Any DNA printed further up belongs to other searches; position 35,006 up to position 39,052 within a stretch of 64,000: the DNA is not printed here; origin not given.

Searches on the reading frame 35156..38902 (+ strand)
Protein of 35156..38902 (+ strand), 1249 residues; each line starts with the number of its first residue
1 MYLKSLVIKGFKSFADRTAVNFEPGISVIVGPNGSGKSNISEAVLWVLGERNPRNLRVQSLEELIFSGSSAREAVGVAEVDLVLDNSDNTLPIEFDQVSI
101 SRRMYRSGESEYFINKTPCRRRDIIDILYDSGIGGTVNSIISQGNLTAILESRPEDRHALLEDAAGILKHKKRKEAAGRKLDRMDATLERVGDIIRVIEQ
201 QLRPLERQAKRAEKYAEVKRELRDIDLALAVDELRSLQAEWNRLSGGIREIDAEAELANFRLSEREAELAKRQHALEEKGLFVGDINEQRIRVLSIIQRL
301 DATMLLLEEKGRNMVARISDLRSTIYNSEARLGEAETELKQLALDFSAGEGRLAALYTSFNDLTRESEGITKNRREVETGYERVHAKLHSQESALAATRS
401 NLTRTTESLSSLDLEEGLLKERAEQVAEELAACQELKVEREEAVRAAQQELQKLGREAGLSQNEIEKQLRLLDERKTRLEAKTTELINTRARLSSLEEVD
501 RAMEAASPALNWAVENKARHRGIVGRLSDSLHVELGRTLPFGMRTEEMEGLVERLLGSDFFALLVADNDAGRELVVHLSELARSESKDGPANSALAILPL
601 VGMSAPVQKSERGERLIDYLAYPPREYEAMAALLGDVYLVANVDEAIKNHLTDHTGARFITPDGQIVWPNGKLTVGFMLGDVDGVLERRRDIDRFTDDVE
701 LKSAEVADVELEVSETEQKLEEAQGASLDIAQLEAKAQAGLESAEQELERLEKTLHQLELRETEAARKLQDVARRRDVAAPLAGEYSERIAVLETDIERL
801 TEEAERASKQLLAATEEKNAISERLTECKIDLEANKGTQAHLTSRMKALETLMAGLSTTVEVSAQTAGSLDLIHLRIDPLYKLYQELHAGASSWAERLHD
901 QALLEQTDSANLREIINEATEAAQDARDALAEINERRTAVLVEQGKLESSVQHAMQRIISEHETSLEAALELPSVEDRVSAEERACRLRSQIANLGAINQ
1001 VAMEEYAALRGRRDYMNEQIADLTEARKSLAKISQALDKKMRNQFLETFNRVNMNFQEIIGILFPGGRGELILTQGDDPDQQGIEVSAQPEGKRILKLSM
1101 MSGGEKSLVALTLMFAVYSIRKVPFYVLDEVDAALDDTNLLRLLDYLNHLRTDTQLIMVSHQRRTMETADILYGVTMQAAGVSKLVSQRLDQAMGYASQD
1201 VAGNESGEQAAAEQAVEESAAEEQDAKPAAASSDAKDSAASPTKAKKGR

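Call 92: search_protein_families(library=padloc, proteins=[window:35156-38902:+], max_evalue=1e-8)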
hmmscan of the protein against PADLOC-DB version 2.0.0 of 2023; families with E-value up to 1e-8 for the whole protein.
window:35156-38902:+ (1249 aa): 11 families
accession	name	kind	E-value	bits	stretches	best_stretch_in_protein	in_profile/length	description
PDLC04135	mad3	-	6.5e-62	208.2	2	927-1201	194-363/374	mads_3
PDLC03859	LmuB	-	5.3e-23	80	2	1-519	3-487/611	-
PDLC02335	AbiLi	-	5e-14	50.1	0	3-46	50-98/326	AbiLi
PDLC00091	GajA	-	1.3e-13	48.7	1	1-96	1-95/627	AAA ATPase domain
PDLC02980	AriA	-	1.9e-13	49.1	0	26-95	1-60/304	-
PDLC02979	AriA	-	1.9e-11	42.4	1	1-51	1-50/373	-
PDLC00069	GajA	-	3.8e-11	40.1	1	1-65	1-64/687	AAA ATPase domain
PDLC00102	GajA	-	1.6e-10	38.1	0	1-64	1-63/532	AAA ATPase domain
PDLC00096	GajA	-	1.7e-10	38.3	1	1-63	1-63/630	AAA ATPase domain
PDLC00090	GajA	-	7.9e-10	36.1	0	1-56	1-57/659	AAA ATPase domain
PDLC00071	GajA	-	8.2e-09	32.8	1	1-62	1-61/588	AAA ATPase domain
